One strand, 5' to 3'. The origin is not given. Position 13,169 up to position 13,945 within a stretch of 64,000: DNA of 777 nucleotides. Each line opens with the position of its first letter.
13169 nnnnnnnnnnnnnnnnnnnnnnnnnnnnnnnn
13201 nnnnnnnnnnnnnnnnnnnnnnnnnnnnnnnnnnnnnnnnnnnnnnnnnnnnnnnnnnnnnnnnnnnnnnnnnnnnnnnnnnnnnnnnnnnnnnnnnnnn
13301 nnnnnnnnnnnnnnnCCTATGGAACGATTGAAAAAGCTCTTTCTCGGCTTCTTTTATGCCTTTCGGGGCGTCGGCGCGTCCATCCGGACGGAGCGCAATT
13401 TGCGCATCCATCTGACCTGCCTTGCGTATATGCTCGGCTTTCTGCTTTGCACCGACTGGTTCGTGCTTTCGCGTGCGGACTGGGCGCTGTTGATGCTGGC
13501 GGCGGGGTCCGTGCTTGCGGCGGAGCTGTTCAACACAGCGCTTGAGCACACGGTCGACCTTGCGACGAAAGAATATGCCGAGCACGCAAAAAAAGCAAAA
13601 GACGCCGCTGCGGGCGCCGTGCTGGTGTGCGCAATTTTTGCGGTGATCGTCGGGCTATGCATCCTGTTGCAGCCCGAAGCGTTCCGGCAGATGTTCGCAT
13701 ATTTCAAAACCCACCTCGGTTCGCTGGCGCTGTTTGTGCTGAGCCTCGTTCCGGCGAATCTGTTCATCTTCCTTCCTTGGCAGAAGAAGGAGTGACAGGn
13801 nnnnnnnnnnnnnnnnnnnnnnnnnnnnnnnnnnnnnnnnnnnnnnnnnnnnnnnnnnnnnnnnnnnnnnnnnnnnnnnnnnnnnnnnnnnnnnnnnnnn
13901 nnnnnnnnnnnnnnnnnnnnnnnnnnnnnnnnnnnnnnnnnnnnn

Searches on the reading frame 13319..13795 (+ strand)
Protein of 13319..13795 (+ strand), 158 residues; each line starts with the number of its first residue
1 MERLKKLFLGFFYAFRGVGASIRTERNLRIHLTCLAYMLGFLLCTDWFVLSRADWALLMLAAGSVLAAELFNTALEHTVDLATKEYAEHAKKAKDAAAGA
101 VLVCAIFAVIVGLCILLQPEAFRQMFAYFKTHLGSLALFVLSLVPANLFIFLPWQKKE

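Call 9: find_encoding_contigs(protein=window:13319-13795:+, flank=3000, max_places=10)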
Protein window:13319-13795:+ (158 aa): 11 contigs read that carry it; 8 places shown.
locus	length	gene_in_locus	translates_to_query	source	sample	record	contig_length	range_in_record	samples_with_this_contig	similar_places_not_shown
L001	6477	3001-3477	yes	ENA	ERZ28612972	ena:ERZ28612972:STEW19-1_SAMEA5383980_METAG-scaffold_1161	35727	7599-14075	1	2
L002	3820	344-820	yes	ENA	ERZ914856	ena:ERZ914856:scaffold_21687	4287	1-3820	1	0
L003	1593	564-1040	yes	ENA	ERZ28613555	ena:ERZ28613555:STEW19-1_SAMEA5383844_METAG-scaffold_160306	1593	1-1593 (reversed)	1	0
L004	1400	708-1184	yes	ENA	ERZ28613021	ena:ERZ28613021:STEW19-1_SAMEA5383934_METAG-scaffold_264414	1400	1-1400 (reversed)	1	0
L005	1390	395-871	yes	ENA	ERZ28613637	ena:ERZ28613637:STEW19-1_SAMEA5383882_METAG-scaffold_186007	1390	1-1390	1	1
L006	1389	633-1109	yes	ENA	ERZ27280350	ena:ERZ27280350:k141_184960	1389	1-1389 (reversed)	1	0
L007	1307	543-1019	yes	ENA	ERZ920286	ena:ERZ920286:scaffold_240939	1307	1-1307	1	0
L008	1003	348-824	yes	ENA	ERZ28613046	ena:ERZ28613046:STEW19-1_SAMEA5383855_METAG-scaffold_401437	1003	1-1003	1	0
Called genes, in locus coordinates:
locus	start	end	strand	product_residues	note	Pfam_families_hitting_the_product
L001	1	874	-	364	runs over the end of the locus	PF00465:Fe-ADH, PF13685:Fe-ADH_2, PF25137:ADH_Fe_C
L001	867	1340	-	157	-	PF02502:LacAB_rpiB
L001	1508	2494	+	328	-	PF01695:IstB_IS21 (weak), PF02562:PhoH, PF13245:AAA_19, PF13604:AAA_30 (weak)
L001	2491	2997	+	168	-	PF02130:YbeY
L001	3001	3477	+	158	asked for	PF01219:DAGK_prokar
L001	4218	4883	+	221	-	-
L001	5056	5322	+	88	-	PF00312:Ribosomal_S15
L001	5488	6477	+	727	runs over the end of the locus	PF01138:RNase_PH, PF03725:RNase_PH_C, PF03726:PNPase, PF01138:RNase_PH, PF00013:KH_1, PF00575:S1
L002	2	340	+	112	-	?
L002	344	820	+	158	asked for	PF01219:DAGK_prokar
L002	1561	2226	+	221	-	-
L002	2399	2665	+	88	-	PF00312:Ribosomal_S15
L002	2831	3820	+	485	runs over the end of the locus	?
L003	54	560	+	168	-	PF02130:YbeY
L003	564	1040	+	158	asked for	PF01219:DAGK_prokar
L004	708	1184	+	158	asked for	PF01219:DAGK_prokar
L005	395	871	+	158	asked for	PF01219:DAGK_prokar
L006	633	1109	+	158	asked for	PF01219:DAGK_prokar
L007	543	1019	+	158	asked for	PF01219:DAGK_prokar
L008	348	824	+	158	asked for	PF01219:DAGK_prokar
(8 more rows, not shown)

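Call 10: search_protein_families(library=pfam, proteins=[window:13319-13795:+])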
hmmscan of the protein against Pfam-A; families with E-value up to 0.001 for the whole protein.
window:13319-13795:+ (158 aa): 1 family
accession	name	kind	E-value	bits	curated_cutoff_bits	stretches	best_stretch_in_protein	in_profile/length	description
PF01219.24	DAGK_prokar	-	1.7e-31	108.5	22.3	1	13-116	2-102/102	Prokaryotic diacylglycerol kinase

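Call 11: find_related_loci(query=window:13319-13795:+, collection=genome_contigs, flank=4000)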
Query window:13319-13795:+ (158 aa) in genome_contigs; peptide patterns used: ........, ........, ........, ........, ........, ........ (x = any residue, [..] = any of these).
216 stretches matched a pattern; 18 encode a relative of the query (tblastn E <= 1e-3); 18 distinct loci.
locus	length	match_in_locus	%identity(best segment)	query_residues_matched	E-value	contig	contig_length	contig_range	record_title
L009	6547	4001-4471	90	1-157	8e-82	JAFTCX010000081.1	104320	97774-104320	MAG: Clostridia bacterium isolate RGIG3704 Goat_Rumen.Co__c2585733, whole genome shotgun sequence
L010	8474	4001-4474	89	1-158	5e-81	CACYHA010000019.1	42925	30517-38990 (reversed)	MAG: Ruminococcaceae bacterium isolate RUG11928 genome assembly, contig: RUG11928_asm_19, whole genome shotgun sequence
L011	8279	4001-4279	42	10-112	2e-17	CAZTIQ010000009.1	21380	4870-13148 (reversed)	MAG TPA_asm: uncultured Planctomycetia bacterium isolate binchicken_co243_251 genome assembly, contig: NODE_1871_length_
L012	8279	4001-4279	41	10-112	8e-17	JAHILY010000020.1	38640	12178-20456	MAG: Candidatus Omnitrophota bacterium isolate KR13_N2.mb.45 KR13_N2.mb.45_k141_58545, whole genome shotgun sequence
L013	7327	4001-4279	40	10-112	1e-16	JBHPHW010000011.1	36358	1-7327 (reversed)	Candidatus Omnitrophota bacterium isolate SAG AM-312-C06 AM-312-C06_NODE_11, whole genome shotgun sequence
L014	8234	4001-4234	48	14-94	5e-15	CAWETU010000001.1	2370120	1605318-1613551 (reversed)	MAG: Candidatus Eremiobacteraeota bacterium isolate MFD05705.bin.1.164 genome assembly, contig: contig_4, whole genome s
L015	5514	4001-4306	37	1-112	7e-15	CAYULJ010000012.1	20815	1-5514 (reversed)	MAG TPA_asm: uncultured Planctomycetia bacterium isolate SRP167671_co1_160 genome assembly, contig: NODE_2953_length_208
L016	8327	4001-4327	41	9-122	1e-14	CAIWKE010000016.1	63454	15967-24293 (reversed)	MAG: uncultured Holophagaceae bacterium isolate A14_bin-1248 genome assembly, contig: bin-1248:16/41, whole genome shotg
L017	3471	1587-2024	32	4-152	3e-14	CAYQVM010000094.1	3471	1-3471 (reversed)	MAG TPA_asm: uncultured Planctomycetia bacterium isolate binchicken_co266_91 genome assembly, contig: NODE_72254_length_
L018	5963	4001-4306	36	1-112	6e-14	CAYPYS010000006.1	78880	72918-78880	MAG TPA_asm: uncultured Planctomycetia bacterium isolate binchicken_co65_28 genome assembly, contig: NODE_1072_length_78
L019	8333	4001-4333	37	3-116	9e-14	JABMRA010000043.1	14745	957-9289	MAG: Candidatus Omnitrophota bacterium isolate bin.352 k141_1456192, whole genome shotgun sequence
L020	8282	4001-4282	40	13-109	9e-14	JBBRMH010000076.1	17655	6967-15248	MAG: Burkholderiales bacterium isolate La1_metabat2.021 LA1C_B2.021_k141_3194158L_17655_cov_17.5843, whole genome shotgu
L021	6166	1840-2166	39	9-120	8e-14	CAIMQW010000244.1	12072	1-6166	MAG: uncultured Holophagaceae bacterium isolate Umea3p4_bin-0652 genome assembly, contig: bin-0652:244/362, whole genome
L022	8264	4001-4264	42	13-103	1e-13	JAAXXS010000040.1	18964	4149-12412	MAG: Holophagaceae bacterium isolate W9_Combined_metabat2_127 W9_Combined_metabat2_127_NODE_1559, whole genome shotgun s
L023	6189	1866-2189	39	9-119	4e-13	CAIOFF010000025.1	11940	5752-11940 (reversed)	MAG: uncultured Holophagaceae bacterium isolate MJ3_bin-213 genome assembly, contig: bin-213:25/70, whole genome shotgun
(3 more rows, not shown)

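Call 25: find_homologous_proteins(query=window:13319-13795:+, max_evalue=1e-30)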
Query window:13319-13795:+ (158 aa): 228 proteins with E <= 1e-30 among 1149 candidates; the best 120 are listed.
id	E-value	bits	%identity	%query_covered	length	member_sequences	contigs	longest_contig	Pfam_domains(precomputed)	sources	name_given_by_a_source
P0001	6.8e-97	340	100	100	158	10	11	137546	PF01219.25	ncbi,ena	-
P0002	1.1e-95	336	99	100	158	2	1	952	PF01219.25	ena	-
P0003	1.9e-95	335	98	100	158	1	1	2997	PF01219.25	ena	-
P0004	9.0e-86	303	89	100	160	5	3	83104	PF01219.25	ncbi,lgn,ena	-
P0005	1.9e-78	280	84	100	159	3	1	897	PF01219.25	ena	-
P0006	8.8e-76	271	81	100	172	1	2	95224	PF01219.25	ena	-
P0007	5.2e-75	268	79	100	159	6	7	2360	PF01219.25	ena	-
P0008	1.5e-74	267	79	100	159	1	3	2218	PF01219.25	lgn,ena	-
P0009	5.0e-74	265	79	100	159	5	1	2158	PF01219.25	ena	-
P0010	6.3e-74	265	80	100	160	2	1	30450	PF01219.25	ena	-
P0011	2.4e-64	234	73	100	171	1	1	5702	PF01219.25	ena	-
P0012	1.1e-63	232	97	71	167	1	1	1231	PF01219.25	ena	-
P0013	1.4e-62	228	69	99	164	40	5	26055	PF01219.25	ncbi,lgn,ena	-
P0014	8.9e-62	226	70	99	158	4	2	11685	PF01219.25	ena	-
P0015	1.4e-61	225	71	95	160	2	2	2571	PF01219.25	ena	-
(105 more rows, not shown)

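Call 26: find_encoding_contigs(protein=P0004, flank=2500, max_places=6)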
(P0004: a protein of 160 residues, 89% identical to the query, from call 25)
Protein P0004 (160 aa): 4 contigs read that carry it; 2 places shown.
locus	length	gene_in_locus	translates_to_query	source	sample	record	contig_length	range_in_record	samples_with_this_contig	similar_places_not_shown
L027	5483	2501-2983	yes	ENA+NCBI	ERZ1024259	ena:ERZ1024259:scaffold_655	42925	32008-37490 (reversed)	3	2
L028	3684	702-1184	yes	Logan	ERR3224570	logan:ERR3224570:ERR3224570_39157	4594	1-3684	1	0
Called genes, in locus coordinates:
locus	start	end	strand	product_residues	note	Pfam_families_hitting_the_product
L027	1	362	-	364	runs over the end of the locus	PF00465:Fe-ADH, PF13685:Fe-ADH_2, PF25137:ADH_Fe_C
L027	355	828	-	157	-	PF02502:LacAB_rpiB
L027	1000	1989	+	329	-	PF01695:IstB_IS21 (weak), PF02562:PhoH, PF13245:AAA_19, PF13604:AAA_30 (weak)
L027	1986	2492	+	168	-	PF02130:YbeY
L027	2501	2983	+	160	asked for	PF01219:DAGK_prokar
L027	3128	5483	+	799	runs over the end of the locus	PF13676:TIR_2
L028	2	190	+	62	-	?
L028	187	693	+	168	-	PF02130:YbeY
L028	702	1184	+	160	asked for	PF01219:DAGK_prokar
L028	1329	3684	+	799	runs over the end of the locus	PF13676:TIR_2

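Call 27: find_encoding_contigs(protein=P0006, flank=2500, max_places=6)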
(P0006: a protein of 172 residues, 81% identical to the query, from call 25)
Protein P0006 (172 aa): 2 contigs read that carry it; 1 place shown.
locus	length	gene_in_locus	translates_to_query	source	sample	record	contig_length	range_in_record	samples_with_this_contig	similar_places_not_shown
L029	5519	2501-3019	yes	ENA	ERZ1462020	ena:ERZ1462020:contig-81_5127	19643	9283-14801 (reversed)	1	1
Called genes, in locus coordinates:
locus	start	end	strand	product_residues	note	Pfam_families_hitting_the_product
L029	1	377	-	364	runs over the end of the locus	PF00465:Fe-ADH, PF13685:Fe-ADH_2, PF25137:ADH_Fe_C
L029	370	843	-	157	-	PF02502:LacAB_rpiB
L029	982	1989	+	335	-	PF01695:IstB_IS21 (weak), PF02562:PhoH, PF13604:AAA_30 (weak), PF13245:AAA_19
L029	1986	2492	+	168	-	PF02130:YbeY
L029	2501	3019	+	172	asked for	PF01219:DAGK_prokar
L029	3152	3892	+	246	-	PF07523:Big_3 (weak)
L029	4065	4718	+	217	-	PF02683:DsbD_TM, PF13386:DsbD_2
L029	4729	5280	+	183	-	PF00578:AhpC-TSA, PF08534:Redoxin, PF13098:Thioredoxin_2, PF00085:Thioredoxin, PF13905:Thioredoxin_8 (weak)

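Call 28: find_encoding_contigs(protein=P0010, flank=2500, max_places=6)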
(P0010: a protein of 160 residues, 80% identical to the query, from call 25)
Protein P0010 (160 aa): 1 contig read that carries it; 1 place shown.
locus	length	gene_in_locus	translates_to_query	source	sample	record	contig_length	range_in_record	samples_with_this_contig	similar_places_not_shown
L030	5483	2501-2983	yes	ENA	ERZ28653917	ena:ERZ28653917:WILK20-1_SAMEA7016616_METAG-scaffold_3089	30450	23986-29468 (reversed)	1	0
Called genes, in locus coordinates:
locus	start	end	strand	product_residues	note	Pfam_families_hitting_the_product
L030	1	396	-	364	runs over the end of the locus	PF00465:Fe-ADH, PF13685:Fe-ADH_2, PF25137:ADH_Fe_C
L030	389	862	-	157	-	PF02502:LacAB_rpiB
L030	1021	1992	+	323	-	PF01695:IstB_IS21 (weak), PF02562:PhoH, PF13245:AAA_19, PF13604:AAA_30 (weak)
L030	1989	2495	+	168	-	PF02130:YbeY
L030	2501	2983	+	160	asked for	PF01219:DAGK_prokar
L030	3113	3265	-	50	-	-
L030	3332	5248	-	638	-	PF00005:ABC_tran, PF02463:SMC_N (faint), PF13555:AAA_29 (faint), PF08477:Roc (faint), PF13304:AAA_21 (faint), PF12848:ABC_tran_Xtn, PF00005:ABC_tran, PF16326:ABC_tran_CTD (weak), +1 more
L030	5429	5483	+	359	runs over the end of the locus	-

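Call 54: list_cluster_members(proteins=[P0001, P0003, P0005])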
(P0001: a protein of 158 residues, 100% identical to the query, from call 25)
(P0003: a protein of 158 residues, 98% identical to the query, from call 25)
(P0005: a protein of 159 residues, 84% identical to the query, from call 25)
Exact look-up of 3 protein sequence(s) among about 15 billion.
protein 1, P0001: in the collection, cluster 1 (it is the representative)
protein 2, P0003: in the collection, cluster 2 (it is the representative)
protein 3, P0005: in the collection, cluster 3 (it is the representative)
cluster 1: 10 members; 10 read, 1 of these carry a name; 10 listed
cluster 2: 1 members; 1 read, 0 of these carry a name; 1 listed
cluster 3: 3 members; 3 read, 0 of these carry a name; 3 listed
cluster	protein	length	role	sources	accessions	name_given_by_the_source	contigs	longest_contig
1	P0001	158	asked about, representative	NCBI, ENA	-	-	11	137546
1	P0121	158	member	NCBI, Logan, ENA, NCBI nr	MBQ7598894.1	MAG: diacylglycerol kinase family protein [Clostridia bacterium] | diacylglycerol kinase family protein [Clostridia bacterium]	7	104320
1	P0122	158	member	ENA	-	-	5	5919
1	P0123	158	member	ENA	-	-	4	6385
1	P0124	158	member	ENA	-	-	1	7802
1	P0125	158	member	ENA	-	-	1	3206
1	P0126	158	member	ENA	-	-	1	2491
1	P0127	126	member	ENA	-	-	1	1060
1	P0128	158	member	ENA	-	-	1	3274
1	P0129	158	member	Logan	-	-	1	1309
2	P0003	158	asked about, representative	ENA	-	-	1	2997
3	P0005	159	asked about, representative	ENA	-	-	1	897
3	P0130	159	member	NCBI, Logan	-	-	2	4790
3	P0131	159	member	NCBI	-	-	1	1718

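Call 55: find_encoding_contigs(protein=P0122, flank=2500, max_places=6)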
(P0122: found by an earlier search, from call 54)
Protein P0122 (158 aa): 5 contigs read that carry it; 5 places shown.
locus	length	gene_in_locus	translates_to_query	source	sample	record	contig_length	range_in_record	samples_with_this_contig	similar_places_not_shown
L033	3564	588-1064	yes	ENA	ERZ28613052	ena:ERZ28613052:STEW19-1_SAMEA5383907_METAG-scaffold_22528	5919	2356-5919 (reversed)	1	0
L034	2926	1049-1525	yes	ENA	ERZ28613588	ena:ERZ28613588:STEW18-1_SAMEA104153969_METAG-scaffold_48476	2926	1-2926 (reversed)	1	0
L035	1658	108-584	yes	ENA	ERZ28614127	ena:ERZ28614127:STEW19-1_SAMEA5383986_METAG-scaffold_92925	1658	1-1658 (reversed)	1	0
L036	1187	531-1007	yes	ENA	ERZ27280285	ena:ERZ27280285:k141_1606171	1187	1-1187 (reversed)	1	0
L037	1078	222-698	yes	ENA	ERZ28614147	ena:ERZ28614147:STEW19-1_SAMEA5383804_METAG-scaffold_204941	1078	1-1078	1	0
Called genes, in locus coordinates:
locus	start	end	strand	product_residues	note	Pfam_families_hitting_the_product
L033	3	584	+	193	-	?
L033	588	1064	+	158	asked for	PF01219:DAGK_prokar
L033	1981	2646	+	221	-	-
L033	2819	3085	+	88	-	PF00312:Ribosomal_S15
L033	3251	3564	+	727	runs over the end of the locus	PF01138:RNase_PH, PF03725:RNase_PH_C, PF03726:PNPase, PF01138:RNase_PH, PF00013:KH_1, PF00575:S1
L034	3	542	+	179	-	?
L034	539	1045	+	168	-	PF02130:YbeY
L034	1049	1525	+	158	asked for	PF01219:DAGK_prokar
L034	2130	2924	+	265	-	?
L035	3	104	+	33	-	?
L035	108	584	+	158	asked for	PF01219:DAGK_prokar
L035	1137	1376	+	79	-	-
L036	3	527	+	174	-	?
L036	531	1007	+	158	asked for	PF01219:DAGK_prokar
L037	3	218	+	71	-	?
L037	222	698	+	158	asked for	PF01219:DAGK_prokar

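Call 56: find_encoding_contigs(protein=P0130, flank=2500, max_places=6)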
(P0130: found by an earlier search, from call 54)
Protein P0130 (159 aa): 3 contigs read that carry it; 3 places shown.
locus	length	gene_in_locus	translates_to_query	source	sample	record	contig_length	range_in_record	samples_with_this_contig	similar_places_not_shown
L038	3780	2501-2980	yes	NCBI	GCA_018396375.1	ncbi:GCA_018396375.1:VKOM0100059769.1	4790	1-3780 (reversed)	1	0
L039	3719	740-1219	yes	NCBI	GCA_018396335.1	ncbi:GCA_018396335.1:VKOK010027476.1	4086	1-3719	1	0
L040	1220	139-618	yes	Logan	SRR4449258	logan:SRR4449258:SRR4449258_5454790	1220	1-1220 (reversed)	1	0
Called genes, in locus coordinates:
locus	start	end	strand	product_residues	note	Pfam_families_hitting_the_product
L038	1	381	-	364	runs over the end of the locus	PF00465:Fe-ADH, PF13685:Fe-ADH_2, PF25137:ADH_Fe_C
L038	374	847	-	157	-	PF02502:LacAB_rpiB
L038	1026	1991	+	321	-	PF01695:IstB_IS21 (weak), PF02562:PhoH, PF13245:AAA_19, PF13604:AAA_30 (weak)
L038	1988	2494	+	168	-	PF02130:YbeY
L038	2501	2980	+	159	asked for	PF01219:DAGK_prokar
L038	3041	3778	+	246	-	?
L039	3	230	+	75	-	?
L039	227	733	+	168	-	PF02130:YbeY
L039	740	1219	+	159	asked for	PF01219:DAGK_prokar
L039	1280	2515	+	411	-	PF01408:GFO_IDH_MocA, PF21252:Glyco_hydro_109_C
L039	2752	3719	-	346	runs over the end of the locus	PF01263:Aldose_epim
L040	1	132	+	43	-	?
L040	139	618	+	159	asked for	PF01219:DAGK_prokar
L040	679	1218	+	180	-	?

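Call 57: find_encoding_contigs(protein=P0123, flank=2500, max_places=6)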
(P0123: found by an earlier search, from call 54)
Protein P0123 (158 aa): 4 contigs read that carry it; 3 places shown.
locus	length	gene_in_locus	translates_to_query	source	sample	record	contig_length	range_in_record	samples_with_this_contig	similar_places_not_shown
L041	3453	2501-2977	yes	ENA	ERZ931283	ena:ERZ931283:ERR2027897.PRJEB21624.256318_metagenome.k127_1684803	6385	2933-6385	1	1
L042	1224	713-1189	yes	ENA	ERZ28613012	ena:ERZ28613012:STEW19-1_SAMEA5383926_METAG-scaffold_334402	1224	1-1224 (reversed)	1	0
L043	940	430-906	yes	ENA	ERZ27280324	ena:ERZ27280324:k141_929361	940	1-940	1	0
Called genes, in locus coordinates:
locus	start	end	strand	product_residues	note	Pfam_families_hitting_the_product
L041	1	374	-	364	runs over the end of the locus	PF00465:Fe-ADH, PF13685:Fe-ADH_2, PF25137:ADH_Fe_C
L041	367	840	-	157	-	PF02502:LacAB_rpiB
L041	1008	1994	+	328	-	PF01695:IstB_IS21 (weak), PF02562:PhoH, PF13245:AAA_19, PF13604:AAA_30 (weak)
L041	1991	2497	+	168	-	PF02130:YbeY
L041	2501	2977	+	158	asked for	PF01219:DAGK_prokar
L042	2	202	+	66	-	?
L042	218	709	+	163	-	PF02130:YbeY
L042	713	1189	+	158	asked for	PF01219:DAGK_prokar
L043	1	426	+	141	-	?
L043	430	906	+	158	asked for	PF01219:DAGK_prokar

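Call 58: find_encoding_contigs(protein=P0124, flank=2500, max_places=6)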
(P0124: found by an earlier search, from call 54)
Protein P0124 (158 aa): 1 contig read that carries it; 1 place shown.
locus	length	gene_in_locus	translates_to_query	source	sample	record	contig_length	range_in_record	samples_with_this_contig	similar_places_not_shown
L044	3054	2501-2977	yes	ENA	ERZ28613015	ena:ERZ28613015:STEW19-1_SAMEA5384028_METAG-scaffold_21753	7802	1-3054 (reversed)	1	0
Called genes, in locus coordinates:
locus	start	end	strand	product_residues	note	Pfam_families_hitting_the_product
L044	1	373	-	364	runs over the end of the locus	PF00465:Fe-ADH, PF13685:Fe-ADH_2, PF25137:ADH_Fe_C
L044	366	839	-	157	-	PF02502:LacAB_rpiB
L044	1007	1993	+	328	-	PF01695:IstB_IS21 (weak), PF02562:PhoH, PF13245:AAA_19, PF13604:AAA_30 (weak)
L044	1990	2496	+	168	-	PF02130:YbeY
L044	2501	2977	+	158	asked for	PF01219:DAGK_prokar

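Call 59: find_encoding_contigs(protein=P0121, flank=2500, max_places=8)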
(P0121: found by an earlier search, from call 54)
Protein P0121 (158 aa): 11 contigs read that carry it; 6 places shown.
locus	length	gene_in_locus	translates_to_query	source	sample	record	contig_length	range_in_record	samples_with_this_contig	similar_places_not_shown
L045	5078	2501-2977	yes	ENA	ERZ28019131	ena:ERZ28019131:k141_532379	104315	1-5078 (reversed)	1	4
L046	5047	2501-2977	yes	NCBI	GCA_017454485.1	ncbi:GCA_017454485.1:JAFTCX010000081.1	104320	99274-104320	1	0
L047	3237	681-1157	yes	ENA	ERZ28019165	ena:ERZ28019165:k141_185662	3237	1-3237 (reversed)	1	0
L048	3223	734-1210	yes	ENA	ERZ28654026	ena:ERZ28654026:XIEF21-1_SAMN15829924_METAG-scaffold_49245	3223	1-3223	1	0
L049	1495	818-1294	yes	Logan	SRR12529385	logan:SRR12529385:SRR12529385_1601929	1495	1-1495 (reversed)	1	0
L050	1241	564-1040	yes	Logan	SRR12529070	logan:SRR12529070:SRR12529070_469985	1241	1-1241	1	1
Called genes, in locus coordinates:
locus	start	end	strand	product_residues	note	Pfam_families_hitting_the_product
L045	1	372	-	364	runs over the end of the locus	PF00465:Fe-ADH, PF13685:Fe-ADH_2, PF25137:ADH_Fe_C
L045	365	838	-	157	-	PF02502:LacAB_rpiB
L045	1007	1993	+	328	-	PF01695:IstB_IS21 (weak), PF02562:PhoH, PF13245:AAA_19, PF13604:AAA_30 (weak)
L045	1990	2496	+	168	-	PF02130:YbeY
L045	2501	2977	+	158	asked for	PF01219:DAGK_prokar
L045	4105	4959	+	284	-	PF09851:SHOCT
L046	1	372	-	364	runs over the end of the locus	PF00465:Fe-ADH, PF13685:Fe-ADH_2, PF25137:ADH_Fe_C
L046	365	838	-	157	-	PF02502:LacAB_rpiB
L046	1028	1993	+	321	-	PF01695:IstB_IS21 (weak), PF02562:PhoH, PF13245:AAA_19, PF13604:AAA_30 (weak)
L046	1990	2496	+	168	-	PF02130:YbeY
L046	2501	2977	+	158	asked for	PF01219:DAGK_prokar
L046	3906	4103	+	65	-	-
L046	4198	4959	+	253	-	PF09851:SHOCT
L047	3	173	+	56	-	?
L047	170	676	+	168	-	PF02130:YbeY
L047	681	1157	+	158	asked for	PF01219:DAGK_prokar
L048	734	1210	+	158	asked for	PF01219:DAGK_prokar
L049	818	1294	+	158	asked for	PF01219:DAGK_prokar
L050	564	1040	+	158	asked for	PF01219:DAGK_prokar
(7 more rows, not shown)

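Call 77: find_encoding_contigs(protein=P0125, flank=2500, max_places=4)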
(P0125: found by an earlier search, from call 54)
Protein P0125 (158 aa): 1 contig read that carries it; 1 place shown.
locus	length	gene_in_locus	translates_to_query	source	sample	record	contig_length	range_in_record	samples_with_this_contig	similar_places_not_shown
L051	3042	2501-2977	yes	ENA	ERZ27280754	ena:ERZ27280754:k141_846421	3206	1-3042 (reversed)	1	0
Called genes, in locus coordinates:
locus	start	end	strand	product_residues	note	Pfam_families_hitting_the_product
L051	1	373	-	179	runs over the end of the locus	?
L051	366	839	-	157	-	PF02502:LacAB_rpiB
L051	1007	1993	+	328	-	PF01695:IstB_IS21 (weak), PF02562:PhoH, PF13245:AAA_19, PF13604:AAA_30 (weak)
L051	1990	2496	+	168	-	PF02130:YbeY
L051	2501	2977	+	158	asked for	PF01219:DAGK_prokar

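Call 78: find_encoding_contigs(protein=P0128, flank=2500, max_places=4)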
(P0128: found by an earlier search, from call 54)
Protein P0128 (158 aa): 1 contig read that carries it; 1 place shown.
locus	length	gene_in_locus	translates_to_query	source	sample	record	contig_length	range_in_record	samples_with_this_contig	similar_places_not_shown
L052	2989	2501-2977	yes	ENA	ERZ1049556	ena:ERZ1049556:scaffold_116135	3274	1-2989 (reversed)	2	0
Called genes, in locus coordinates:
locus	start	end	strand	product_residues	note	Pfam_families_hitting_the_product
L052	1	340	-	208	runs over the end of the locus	?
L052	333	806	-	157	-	PF02502:LacAB_rpiB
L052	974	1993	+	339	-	PF01695:IstB_IS21 (weak), PF02562:PhoH, PF13245:AAA_19, PF13604:AAA_30 (weak)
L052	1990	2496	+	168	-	PF02130:YbeY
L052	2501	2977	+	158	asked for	PF01219:DAGK_prokar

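Call 79: find_encoding_contigs(protein=P0003, flank=2500, max_places=4)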
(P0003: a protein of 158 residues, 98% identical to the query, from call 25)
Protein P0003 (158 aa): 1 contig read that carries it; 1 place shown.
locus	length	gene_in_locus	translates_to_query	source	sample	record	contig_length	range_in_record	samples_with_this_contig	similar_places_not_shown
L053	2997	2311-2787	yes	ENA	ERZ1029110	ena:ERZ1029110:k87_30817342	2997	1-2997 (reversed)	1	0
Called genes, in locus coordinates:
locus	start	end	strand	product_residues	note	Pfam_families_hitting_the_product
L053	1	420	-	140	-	?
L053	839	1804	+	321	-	PF02562:PhoH, PF13245:AAA_19 (weak), PF13604:AAA_30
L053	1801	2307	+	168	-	PF02130:YbeY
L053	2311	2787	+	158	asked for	PF01219:DAGK_prokar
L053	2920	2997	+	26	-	?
